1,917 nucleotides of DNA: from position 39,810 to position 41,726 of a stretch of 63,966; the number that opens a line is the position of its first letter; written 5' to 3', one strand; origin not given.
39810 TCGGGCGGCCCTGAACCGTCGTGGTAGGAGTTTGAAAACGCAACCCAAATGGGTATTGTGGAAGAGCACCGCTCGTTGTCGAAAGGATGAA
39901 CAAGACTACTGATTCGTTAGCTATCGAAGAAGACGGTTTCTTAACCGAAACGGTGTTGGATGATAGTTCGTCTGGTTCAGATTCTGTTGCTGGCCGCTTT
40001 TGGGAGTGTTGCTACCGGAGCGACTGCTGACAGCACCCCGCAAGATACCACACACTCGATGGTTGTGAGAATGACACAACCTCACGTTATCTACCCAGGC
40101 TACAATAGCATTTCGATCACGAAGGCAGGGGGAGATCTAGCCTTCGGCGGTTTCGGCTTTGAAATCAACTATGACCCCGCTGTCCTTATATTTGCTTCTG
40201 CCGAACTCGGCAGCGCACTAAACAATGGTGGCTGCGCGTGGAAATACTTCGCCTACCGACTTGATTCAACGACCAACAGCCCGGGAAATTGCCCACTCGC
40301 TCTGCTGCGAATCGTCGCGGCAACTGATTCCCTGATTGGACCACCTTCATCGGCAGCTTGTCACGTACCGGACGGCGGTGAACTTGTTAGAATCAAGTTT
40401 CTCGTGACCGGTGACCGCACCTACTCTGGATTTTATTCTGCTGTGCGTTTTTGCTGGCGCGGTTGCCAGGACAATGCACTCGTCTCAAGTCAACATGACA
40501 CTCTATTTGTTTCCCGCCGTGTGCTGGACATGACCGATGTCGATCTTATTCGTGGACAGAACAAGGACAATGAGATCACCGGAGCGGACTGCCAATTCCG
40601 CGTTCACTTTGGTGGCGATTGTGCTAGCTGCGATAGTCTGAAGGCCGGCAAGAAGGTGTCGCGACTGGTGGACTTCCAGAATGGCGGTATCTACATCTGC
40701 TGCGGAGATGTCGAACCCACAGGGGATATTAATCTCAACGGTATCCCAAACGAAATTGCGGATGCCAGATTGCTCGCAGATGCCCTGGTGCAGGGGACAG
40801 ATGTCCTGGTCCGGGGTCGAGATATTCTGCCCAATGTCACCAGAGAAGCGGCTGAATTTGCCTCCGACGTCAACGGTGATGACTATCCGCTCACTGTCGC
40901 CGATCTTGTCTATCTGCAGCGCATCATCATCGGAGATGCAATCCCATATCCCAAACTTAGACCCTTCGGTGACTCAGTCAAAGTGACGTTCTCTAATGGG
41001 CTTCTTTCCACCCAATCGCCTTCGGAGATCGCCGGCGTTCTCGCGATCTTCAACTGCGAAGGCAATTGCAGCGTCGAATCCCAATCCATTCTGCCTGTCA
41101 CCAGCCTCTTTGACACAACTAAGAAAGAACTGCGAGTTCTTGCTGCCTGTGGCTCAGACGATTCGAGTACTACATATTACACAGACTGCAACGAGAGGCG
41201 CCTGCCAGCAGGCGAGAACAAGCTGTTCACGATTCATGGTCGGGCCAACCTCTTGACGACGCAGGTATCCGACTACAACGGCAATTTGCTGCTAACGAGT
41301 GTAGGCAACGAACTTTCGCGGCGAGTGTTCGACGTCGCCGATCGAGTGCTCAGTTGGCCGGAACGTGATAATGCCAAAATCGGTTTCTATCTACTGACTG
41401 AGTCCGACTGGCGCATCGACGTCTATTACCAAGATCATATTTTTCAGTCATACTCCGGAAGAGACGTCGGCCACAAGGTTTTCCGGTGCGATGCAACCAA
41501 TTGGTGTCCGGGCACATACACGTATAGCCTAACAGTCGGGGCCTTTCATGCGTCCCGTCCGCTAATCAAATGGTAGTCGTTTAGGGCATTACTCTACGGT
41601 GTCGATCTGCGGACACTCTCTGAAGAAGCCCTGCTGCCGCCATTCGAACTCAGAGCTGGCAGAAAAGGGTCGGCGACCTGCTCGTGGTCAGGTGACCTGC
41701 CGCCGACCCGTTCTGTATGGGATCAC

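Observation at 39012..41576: Adjacent genes combining cohesin-like and dockerin-like modules: possible scaffold or adaptor of a surface assembly system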

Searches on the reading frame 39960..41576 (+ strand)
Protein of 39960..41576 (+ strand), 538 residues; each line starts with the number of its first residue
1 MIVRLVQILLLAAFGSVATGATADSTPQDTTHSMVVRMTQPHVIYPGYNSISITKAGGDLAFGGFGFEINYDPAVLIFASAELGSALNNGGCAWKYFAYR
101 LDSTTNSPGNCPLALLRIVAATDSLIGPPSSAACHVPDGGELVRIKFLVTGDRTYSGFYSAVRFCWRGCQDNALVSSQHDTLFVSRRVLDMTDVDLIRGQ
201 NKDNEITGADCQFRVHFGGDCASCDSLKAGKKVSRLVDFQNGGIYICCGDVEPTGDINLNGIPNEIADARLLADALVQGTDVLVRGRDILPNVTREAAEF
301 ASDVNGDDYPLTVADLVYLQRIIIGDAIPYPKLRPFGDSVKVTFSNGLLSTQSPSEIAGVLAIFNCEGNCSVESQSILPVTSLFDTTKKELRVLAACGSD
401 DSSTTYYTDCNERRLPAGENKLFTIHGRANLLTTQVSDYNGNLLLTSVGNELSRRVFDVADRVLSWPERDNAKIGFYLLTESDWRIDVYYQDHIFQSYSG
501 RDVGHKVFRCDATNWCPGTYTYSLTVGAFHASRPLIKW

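Call 3: search_protein_families(library=pfam, proteins=[window:39960-41576:+], max_evalue=1)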
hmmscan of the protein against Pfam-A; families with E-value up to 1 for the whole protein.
window:39960-41576:+ (538 aa): 2 families
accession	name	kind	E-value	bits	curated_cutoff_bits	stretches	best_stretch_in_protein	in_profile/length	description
PF03607.23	DCX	-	0.0043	17.6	22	1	230-249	37-56/60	Doublecortin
PF00963.24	Cohesin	-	0.097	13.3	24.1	1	52-89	21-57/139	Cohesin domain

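Call 4: search_protein_families(library=ncbifam, proteins=[window:39960-41576:+], max_evalue=1)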
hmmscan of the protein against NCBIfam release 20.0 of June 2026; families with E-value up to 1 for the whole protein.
window:39960-41576:+ (538 aa): 1 family
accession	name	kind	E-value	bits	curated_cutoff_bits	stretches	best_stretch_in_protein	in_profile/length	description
NF003032.0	PRK03910.1-5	equivalog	0.0037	16.5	469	1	231-302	23-90/330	D-cysteine desulfhydrase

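Call 8: find_homologous_proteins(query=window:39960-41576:+)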
Query window:39960-41576:+ (538 aa): 117 proteins with E <= 0.001 among 8000 candidates.
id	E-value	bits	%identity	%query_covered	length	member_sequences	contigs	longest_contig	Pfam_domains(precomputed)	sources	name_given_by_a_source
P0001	0.0e+0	1245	100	100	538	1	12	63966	-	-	-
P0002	0.0e+0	1025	83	100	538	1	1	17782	-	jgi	jgi:hypothetical protein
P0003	4.8e-138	479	45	100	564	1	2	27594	-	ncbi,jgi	jgi:hypothetical protein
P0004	6.6e-134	466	45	98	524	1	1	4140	-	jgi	jgi:hypothetical protein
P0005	2.8e-133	464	44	100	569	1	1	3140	-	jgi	jgi:hypothetical protein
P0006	6.8e-98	347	41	93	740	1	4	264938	PF13385.14,PF18962.8,PF13860.13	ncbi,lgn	-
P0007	1.2e-96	343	40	94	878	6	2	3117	PF18962.8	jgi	jgi:hypothetical protein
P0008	5.6e-96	341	40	93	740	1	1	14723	PF13385.14,PF18962.8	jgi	-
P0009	6.6e-95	337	40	93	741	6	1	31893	PF13385.14,PF18962.8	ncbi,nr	ncbi:MAG: T9SS type A sorting domain-containing protein [candidate division Zixibacteria bacterium]|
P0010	2.6e-91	325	39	94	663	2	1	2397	PF18962.8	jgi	jgi:hypothetical protein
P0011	3.1e-87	312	38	94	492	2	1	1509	PF18962.8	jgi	jgi:hypothetical protein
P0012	3.9e-86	308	37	99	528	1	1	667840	-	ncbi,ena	-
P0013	3.4e-67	246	36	91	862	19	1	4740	PF18962.8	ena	-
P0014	1.2e-64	237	35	94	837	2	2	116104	PF18962.8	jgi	jgi:hypothetical protein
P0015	2.6e-64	236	36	88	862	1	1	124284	PF18962.8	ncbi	-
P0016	1.2e-61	227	35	88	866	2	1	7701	PF18962.8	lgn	-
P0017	6.8e-60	221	34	89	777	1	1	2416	PF18962.8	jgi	jgi:hypothetical protein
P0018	6.4e-59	218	34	93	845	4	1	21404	PF18962.8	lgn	-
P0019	1.2e-55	207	33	86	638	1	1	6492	PF13585.13,PF18962.8,PF13860.13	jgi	jgi:hypothetical protein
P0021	7.0e-53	198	32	94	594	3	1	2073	PF13585.13,PF18962.8,PF13860.13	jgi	jgi:hypothetical protein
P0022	2.4e-51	193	31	94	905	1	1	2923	PF18962.8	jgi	-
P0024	6.9e-50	188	30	90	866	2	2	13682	PF17963.8,PF18962.8,PF13860.13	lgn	-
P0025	3.1e-49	186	33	85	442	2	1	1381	PF18962.8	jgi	jgi:hypothetical protein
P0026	2.7e-48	183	32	88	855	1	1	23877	PF18962.8,PF13860.13,PF05345.19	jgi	jgi:Secretion system C-terminal sorting domain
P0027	3.2e-48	183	30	94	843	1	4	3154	PF18962.8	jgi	jgi:hypothetical protein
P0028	1.1e-47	181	36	72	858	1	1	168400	PF18962.8,PF13860.13,PF06739.18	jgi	jgi:hypothetical protein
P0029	4.8e-47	179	31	90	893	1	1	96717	PF18962.8,PF13860.13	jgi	jgi:hypothetical protein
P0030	7.2e-47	178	31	93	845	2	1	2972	PF18962.8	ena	-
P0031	1.6e-46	177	32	88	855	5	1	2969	PF18962.8,PF13860.13,PF05345.19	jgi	-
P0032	7.9e-46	175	31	91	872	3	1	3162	PF18962.8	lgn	-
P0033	9.1e-46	175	31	93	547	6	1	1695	PF18962.8,PF13860.13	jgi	jgi:hypothetical protein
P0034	2.7e-45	173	32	88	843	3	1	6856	PF18962.8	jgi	jgi:type IX secretion system substrate protein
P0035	2.8e-45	173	29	92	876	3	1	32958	PF18962.8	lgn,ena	-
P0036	8.5e-45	172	39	62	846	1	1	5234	PF18962.8,PF05345.19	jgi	-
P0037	1.4e-44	171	30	91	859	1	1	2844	PF18962.8,PF13860.13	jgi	jgi:hypothetical protein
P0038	2.1e-44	170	31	88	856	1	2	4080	PF00963.25,PF18962.8,PF13860.13,PF05345.19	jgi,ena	-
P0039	2.9e-44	170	32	72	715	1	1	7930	PF00963.25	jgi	jgi:hypothetical protein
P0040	4.0e-44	169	30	94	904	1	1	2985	PF00963.25,PF18962.8,PF13860.13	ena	-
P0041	6.0e-44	169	30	93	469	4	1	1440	PF18962.8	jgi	jgi:hypothetical protein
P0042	9.5e-44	168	29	89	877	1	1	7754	PF18962.8,PF13860.13,PF05345.19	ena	-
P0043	1.6e-43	167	39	57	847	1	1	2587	PF00963.25,PF18962.8,PF13860.13,PF05345.19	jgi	jgi:hypothetical protein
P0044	1.7e-43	167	39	57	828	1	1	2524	PF00963.25,PF18962.8,PF13860.13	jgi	jgi:hypothetical protein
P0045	7.7e-43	165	29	93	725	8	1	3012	PF18962.8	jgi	-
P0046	2.0e-42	164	33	59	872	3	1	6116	PF00404.25,PF00963.25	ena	-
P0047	6.9e-42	162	37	64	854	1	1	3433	PF17963.8,PF18962.8,PF18957.7,PF00028.24,PF05345.19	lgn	-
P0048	1.0e-41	161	30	88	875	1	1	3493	PF18962.8,PF13860.13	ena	-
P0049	1.1e-41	161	31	88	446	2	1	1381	PF18962.8,PF13860.13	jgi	jgi:hypothetical protein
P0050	1.1e-41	161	30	92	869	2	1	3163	PF00963.25,PF18962.8,PF13860.13,PF05345.19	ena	-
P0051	1.3e-41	161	34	67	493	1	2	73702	PF00404.25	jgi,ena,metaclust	metaclust:\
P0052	2.2e-41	160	32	88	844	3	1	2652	PF18962.8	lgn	-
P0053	2.9e-41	160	30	94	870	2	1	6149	PF00963.25,PF18962.8,PF24908.1,PF13860.13,PF05345.19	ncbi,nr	ncbi:T9SS type A sorting domain-containing protein [candidate division GN15 bacterium]|nr:T9SS type 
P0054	4.5e-41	159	36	62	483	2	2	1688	PF00404.25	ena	-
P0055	6.0e-41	159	30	89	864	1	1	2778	PF00963.25,PF18962.8,PF13860.13,PF05345.19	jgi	-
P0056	6.4e-41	159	38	57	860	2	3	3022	PF18962.8,PF13860.13,PF05345.19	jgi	jgi:hypothetical protein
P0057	8.7e-41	158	29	94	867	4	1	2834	PF00963.25,PF18962.8,PF05345.19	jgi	-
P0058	9.8e-41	158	30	93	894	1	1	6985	PF13585.13,PF18962.8,PF13860.13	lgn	-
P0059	1.4e-40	158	29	89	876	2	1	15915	PF18962.8,PF13860.13,PF05345.19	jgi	jgi:hypothetical protein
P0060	3.8e-40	156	29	90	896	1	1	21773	PF17963.8,PF18962.8,PF13860.13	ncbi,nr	ncbi:MAG: T9SS type A sorting domain-containing protein [FCB group bacterium]|nr:T9SS type A sorting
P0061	4.9e-40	156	33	72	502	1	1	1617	PF00404.25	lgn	-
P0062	5.2e-40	156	29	92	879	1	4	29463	PF00963.25,PF18962.8,PF13860.13,PF05345.19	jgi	jgi:hypothetical protein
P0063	7.2e-40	155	29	90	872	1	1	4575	PF18962.8,PF05345.19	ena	-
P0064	9.1e-40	155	37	57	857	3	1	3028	PF00963.25,PF18962.8,PF13860.13,PF05345.19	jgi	jgi:hypothetical protein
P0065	1.3e-39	155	32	86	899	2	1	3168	PF18962.8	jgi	jgi:hypothetical protein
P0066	1.7e-39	154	31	93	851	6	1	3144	PF18962.8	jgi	-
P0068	4.5e-39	153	29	88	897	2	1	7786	PF18962.8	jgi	-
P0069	5.6e-39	152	36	60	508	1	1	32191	PF18962.8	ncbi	-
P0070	7.1e-39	152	30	89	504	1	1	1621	PF00963.25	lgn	-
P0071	2.6e-38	150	28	94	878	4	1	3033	PF18962.8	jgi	jgi:hypothetical protein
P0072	2.3e-37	147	32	69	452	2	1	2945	PF18962.8,PF13860.13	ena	-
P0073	3.0e-37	147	38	51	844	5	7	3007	PF18962.8,PF05345.19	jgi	jgi:hypothetical protein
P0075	1.7e-36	144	30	83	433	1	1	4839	PF18962.8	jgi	jgi:hypothetical protein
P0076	3.2e-36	143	29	91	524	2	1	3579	PF18962.8,PF13860.13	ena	-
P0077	3.5e-36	143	28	100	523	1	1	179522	PF18962.8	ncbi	-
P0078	4.0e-36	143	28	89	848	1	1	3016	PF18962.8,PF05345.19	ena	-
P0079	5.1e-36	143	28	89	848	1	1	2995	PF18962.8,PF05345.19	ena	-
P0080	5.1e-36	143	28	89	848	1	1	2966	PF18962.8,PF05345.19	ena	-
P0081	5.7e-36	143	27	88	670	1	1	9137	PF18962.8,PF13860.13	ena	-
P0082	9.5e-36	142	28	89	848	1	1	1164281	PF18962.8,PF05345.19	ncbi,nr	ncbi:MAG: T9SS type A sorting domain-containing protein [bacterium]|nr:T9SS type A sorting domain-co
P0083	2.0e-35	141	30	88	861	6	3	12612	PF18962.8,PF05345.19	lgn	-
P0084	3.7e-35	140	27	89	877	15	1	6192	PF18962.8,PF13860.13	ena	-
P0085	6.2e-35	139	26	93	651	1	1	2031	PF13585.13,PF18962.8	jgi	jgi:hypothetical protein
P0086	6.3e-35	139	29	90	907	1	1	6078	PF18962.8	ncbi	-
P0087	2.0e-34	137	32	59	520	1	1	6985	PF13585.13,PF00963.25,PF13860.13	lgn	-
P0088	2.1e-34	137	29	88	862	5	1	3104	PF18962.8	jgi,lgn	jgi:hypothetical protein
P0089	4.3e-34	136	27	88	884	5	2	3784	PF18962.8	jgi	jgi:hypothetical protein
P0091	6.0e-34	136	29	88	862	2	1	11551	PF18962.8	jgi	-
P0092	1.3e-33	135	28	93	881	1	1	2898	PF13585.13,PF18962.8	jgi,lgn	-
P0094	2.3e-32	131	30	73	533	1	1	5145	PF18962.8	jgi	jgi:hypothetical protein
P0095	3.8e-31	127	28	90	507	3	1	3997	PF13585.13,PF18962.8,PF13860.13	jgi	jgi:hypothetical protein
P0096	5.4e-31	126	28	88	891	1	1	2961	PF18962.8,PF13860.13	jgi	-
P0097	1.4e-30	125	28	89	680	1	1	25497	PF00963.25,PF13860.13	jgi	-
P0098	1.9e-30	124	29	88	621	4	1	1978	PF18962.8,PF13860.13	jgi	jgi:hypothetical protein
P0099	1.2e-29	122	33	58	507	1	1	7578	PF18962.8,PF13860.13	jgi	jgi:hypothetical protein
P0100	4.7e-29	120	30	61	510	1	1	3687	PF18962.8,PF13860.13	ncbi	-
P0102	3.4e-26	110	29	88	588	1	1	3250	PF18962.8,PF13860.13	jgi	jgi:hypothetical protein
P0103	4.3e-26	110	28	78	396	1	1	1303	PF18962.8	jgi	jgi:hypothetical protein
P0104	5.0e-26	110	30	74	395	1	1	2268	PF18962.8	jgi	-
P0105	4.7e-25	107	34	57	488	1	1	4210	PF00404.25,PF00963.25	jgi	jgi:hypothetical protein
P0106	1.2e-24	105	28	88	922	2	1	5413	PF17963.8,PF18962.8,PF13860.13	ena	-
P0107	7.4e-24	103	30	61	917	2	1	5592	PF13585.13,PF18962.8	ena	-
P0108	7.6e-24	103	31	74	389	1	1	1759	PF13585.13,PF18962.8,PF13860.13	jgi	jgi:hypothetical protein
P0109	2.5e-23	101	25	94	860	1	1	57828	PF18962.8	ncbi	ncbi:MAG: T9SS type A sorting domain-containing protein [bacterium]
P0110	4.5e-23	100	29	76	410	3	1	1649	PF18962.8,PF13860.13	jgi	-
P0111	6.2e-22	96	31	70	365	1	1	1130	PF18962.8,PF13860.13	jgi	jgi:hypothetical protein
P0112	1.8e-21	95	28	89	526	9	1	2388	PF18962.8,PF13860.13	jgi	-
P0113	6.2e-18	83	30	55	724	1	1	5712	PF18962.8,PF13860.13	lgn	-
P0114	3.0e-17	81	27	88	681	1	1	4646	PF13585.13,PF18962.8,PF13860.13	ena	-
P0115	3.4e-17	81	33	52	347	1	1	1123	PF13585.13,PF18962.8,PF13860.13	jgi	jgi:hypothetical protein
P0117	2.5e-5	41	24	56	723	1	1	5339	PF00963.25,PF18962.8,PF13860.13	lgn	-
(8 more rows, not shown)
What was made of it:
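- On T9SS type A C-terminal sorting domain (TIGR04183 / PF18962): Relatives in Zixibacteria MAGs are named T9SS sorting-domain proteins by NCBI (call 8).
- Most of the 117 homologues carry PF18962 (call 8).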

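Call 15: search_solved_structures(query=A1, max_evalue=1, show_alignments=2)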
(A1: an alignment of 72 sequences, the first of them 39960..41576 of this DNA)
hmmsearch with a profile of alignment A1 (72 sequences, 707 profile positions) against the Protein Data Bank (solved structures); distinct sequences matched with E-value up to 1: 24.
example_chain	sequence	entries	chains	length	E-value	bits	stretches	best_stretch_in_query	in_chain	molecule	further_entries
4ums_A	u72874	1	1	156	0.00011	24.2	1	230-286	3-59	CELLULOSOMAL ANCHORING SCAFFOLDIN B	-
4dh2_A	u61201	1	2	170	0.0023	19.9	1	238-287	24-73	Cellulosome anchoring protein cohesin region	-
2ccl_A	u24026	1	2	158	0.0028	19.6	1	231-287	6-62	CELLULOSOMAL SCAFFOLDING PROTEIN A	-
1ohz_A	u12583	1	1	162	0.0028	19.6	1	231-287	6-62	CELLULOSOMAL SCAFFOLDING PROTEIN A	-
1anu_A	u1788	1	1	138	0.0048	18.8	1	232-287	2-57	COHESIN-2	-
3kcp_A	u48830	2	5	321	0.0074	18.2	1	234-287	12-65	Cellulosomal-scaffolding protein A | Cellulosome anchoring protein cohesin region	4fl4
2vn5_A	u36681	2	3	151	0.008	18.1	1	234-287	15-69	SCAFFOLDING PROTEIN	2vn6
1g1k_A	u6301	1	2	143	0.0092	17.9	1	240-287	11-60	SCAFFOLDING PROTEIN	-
2jh2_A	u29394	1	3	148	0.014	17.3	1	230-279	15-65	O-GLCNACASE NAGJ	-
2ozn_A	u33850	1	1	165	0.015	17.2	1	230-279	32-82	O-GlcNAcase nagJ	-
1aoh_A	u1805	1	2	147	0.015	17.1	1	232-287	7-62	Cellulosomal-scaffolding protein A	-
7skh_A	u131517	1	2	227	0.017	17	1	82-215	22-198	Cadherin-23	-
2o4e_A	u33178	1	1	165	0.017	16.9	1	230-279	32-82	O-GlcNAcase nagJ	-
5lxv_A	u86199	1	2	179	0.02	16.7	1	233-285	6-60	Scaffoldin C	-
5nrk_A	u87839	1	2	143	0.021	16.7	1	231-287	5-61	Endoglucanase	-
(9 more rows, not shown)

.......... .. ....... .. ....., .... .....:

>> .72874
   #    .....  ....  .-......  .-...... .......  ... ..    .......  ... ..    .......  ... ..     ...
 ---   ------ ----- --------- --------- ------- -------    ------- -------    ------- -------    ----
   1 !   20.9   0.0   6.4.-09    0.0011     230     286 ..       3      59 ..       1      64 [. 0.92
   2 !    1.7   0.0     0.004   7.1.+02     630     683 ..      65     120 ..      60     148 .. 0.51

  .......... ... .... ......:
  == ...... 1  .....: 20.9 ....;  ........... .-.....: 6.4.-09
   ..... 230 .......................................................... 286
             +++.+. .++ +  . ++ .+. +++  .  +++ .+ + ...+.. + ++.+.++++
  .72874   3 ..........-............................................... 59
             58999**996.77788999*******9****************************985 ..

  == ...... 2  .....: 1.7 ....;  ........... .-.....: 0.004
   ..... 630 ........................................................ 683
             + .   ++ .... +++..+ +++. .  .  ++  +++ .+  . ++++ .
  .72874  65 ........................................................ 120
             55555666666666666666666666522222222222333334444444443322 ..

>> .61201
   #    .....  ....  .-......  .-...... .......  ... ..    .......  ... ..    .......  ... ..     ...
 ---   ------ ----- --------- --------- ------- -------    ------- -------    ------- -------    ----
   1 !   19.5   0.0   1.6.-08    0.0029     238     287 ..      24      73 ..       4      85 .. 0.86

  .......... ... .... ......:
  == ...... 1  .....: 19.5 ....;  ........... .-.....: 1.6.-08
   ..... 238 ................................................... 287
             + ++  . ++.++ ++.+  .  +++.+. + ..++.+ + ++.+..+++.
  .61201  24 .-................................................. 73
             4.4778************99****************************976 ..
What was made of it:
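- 40059..40703 (+): Gene B divergent cohesin domain, 'cohB' type (aa 34-248), about 70 residues longer than classical cohesins. The family profile hits more than 15 cohesin chains (call 15).
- The family profile hits more than 15 cohesin chains, a dockerin (3ul4_B) and a T9SS CTD (8glj_D), in the right order (call 15).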

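Call 21: find_encoding_contigs(protein=P0002, flank=8000, max_places=3)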
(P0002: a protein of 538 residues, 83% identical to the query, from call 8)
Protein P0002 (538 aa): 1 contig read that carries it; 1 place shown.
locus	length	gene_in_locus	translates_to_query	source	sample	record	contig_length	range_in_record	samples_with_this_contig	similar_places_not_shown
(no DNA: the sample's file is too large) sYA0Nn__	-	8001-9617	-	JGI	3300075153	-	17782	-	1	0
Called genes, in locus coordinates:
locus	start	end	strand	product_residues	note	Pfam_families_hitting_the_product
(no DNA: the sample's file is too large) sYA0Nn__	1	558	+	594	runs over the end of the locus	PF03814:KdpA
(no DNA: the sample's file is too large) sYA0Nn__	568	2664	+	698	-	PF00122:E1-E2_ATPase, PF00702:Hydrolase, PF12710:HAD (faint)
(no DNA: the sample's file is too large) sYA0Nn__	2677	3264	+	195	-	PF02669:KdpC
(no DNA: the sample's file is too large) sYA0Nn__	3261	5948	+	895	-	PF02702:KdpD, PF13493:DUF4118, PF13492:GAF_3, PF00512:HisKA, PF02518:HATPase_c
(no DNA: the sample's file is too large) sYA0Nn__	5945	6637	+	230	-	PF00072:Response_reg, PF00486:Trans_reg_C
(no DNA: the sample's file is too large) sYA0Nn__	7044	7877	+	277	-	PF00404:Dockerin_1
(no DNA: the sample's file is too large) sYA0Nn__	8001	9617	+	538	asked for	-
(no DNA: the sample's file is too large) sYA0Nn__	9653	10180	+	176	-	?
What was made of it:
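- The A-B pair recurs next to a kdp operon in another contig (call 21).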

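Call 22: find_encoding_contigs(protein=P0003, flank=6000, max_places=2)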
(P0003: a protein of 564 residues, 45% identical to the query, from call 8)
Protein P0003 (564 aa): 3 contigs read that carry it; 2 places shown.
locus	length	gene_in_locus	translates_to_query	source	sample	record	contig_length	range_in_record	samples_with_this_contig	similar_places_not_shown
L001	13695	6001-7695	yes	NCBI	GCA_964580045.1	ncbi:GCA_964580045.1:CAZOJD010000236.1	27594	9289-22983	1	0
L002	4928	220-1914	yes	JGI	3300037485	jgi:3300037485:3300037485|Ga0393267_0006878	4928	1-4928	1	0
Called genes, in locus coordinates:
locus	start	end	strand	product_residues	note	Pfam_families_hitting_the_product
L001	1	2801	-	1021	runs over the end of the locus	PF23414:Beta-prop_EML_2 (faint), PF26549:Tricorn_N, PF07676:PD40 (weak), PF26549:Tricorn_N (weak), PF26550:Tricorn_2nd, PF07676:PD40 (weak), PF14684:Tricorn_C1, PF03572:Peptidase_S41, +4 more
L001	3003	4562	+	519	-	PF14052:Caps_assemb_Wzi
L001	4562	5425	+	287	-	PF00288:GHMP_kinases_N, PF08544:GHMP_kinases_C (weak)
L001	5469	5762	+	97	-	PF04026:SpoVG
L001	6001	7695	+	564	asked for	-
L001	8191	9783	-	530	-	-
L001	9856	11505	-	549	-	-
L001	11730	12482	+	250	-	PF00702:Hydrolase, PF13344:Hydrolase_6, PF13419:HAD_2, PF13242:Hydrolase_like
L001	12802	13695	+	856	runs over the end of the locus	PF13229:Beta_helix, PF25788:Ig_Rha78A_N, PF05048:NosD (weak), PF13229:Beta_helix, PF00404:Dockerin_1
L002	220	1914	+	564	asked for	-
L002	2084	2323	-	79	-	-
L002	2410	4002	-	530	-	-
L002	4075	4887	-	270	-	-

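Call 23: find_encoding_contigs(protein=P0012, flank=6000, max_places=2)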
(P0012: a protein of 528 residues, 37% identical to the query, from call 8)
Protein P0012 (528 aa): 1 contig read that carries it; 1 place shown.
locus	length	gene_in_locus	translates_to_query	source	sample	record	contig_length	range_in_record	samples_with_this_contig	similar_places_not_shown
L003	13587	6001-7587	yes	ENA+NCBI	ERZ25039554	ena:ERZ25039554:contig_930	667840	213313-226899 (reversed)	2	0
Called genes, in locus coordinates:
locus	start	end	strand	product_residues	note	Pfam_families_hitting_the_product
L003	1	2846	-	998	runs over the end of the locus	PF00930:DPPIV_N (faint), PF23381:Beta-prop_IFT122_1st (faint), PF26549:Tricorn_N, PF26550:Tricorn_2nd, PF07676:PD40, PF26550:Tricorn_2nd, PF14684:Tricorn_C1, PF03572:Peptidase_S41, +2 more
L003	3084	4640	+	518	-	PF14052:Caps_assemb_Wzi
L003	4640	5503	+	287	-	PF00288:GHMP_kinases_N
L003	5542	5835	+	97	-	PF04026:SpoVG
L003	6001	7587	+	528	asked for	-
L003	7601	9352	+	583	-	-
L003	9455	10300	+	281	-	PF00800:PDT, PF01842:ACT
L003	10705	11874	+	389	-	PF07730:HisKA_3, PF13581:HATPase_c_2 (weak), PF02518:HATPase_c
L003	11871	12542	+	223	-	PF00072:Response_reg, PF13384:HTH_23 (faint), PF13518:HTH_28 (faint), PF00196:GerE, PF04545:Sigma70_r4 (weak), PF08281:Sigma70_r4_2, PF13936:HTH_38 (faint)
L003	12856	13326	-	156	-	PF00903:Glyoxalase, PF06983:3-dmu-9_3-mt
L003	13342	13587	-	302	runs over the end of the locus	PF00903:Glyoxalase (faint), PF06983:3-dmu-9_3-mt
